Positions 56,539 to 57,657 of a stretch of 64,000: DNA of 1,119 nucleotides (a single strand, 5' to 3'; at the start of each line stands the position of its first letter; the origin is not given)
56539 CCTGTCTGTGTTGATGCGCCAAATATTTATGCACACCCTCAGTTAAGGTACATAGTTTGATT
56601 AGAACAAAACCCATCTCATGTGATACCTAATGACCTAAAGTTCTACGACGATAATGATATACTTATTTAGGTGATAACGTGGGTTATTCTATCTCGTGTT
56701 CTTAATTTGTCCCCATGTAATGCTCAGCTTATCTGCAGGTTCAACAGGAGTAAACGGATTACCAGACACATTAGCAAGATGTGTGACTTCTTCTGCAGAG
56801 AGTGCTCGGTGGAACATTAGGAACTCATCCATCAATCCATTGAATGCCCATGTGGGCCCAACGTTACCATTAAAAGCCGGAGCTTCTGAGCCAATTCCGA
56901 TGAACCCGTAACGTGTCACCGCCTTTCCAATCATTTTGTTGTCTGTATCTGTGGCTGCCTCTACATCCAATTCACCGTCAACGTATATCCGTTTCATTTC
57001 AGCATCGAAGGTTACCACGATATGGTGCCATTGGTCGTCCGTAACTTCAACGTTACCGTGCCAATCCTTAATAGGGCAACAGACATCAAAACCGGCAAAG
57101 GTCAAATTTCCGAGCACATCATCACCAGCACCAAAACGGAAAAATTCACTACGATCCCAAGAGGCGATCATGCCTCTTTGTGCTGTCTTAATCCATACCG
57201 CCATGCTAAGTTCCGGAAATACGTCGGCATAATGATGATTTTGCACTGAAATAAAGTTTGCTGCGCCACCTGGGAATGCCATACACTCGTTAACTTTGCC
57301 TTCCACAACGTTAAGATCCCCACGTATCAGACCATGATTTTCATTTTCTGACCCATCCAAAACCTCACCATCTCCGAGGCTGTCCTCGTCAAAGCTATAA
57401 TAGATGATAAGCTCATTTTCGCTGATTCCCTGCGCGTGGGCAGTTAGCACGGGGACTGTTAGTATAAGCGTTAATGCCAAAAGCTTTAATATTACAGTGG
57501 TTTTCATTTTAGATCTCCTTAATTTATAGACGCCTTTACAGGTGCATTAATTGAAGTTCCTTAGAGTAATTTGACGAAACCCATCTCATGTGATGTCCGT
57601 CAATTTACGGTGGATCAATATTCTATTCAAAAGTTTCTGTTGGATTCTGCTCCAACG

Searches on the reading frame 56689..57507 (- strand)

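Call 19: search_protein_families(library=pfam, proteins=[window:56689-57507:-])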
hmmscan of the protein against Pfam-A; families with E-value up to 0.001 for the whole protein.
window:56689-57507:- (272 aa): 1 family
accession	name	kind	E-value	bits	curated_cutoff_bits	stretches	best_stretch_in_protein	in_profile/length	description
PF13385.13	Laminin_G_3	-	4.1e-16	59.9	27.6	1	97-241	16-150/151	Concanavalin A-like lectin/glucanases superfamily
